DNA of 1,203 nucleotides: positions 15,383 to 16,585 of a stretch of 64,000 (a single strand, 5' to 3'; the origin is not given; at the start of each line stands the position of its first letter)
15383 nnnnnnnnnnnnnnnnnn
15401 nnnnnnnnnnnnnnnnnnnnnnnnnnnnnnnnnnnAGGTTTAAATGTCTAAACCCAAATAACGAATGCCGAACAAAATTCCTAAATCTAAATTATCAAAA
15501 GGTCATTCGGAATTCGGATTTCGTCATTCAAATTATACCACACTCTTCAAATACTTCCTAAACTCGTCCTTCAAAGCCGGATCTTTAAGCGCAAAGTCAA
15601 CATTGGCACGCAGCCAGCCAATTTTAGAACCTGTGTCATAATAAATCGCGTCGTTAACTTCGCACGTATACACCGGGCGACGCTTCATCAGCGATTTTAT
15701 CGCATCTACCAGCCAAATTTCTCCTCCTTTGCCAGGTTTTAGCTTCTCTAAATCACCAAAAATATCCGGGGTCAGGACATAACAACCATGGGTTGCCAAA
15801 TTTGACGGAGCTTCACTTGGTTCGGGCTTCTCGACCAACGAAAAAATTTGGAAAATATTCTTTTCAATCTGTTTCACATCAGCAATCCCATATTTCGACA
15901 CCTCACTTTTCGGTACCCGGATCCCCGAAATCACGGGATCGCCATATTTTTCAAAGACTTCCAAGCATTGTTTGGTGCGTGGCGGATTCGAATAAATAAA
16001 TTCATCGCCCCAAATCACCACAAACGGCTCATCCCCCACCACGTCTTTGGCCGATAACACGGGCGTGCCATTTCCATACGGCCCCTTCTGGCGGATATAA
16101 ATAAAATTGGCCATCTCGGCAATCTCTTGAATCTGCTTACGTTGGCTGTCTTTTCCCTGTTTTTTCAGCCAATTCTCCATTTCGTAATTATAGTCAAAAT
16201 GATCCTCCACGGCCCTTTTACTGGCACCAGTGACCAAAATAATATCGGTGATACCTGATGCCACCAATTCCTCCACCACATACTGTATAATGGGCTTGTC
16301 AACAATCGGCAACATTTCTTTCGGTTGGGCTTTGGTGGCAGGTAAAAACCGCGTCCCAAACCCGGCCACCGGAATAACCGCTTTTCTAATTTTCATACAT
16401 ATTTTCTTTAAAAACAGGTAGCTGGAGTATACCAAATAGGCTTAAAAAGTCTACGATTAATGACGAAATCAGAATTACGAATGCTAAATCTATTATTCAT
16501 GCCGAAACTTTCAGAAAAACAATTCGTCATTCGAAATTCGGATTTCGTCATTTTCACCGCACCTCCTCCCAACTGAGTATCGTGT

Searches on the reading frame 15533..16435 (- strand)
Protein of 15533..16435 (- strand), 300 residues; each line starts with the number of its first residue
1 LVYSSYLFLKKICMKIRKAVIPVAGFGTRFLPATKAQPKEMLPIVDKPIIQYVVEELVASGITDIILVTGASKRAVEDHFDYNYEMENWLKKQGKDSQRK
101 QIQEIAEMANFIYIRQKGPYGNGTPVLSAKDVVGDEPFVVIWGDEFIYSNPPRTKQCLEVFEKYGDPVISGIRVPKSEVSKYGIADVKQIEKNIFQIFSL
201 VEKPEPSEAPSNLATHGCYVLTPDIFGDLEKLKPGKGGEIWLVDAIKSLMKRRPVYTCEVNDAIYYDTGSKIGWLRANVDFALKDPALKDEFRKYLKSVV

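Call 21: search_protein_families(library=pfam, proteins=[window:15533-16435:-], max_evalue=0.01)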
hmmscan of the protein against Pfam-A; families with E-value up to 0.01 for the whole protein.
window:15533-16435:- (300 aa): 3 families
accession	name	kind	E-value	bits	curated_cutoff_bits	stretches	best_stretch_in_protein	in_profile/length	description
PF00483.29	NTP_transferase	-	3.3e-31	109.2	21.2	1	18-278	1-239/245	Nucleotidyl transferase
PF12804.13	NTP_transf_3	-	6e-05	23.7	27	1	19-75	1-52/160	MobA-like NTP transferase domain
PF01128.25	IspD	-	0.0076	16.5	27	0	19-73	3-54/221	2-C-methyl-D-erythritol 4-phosphate cytidylyltransferase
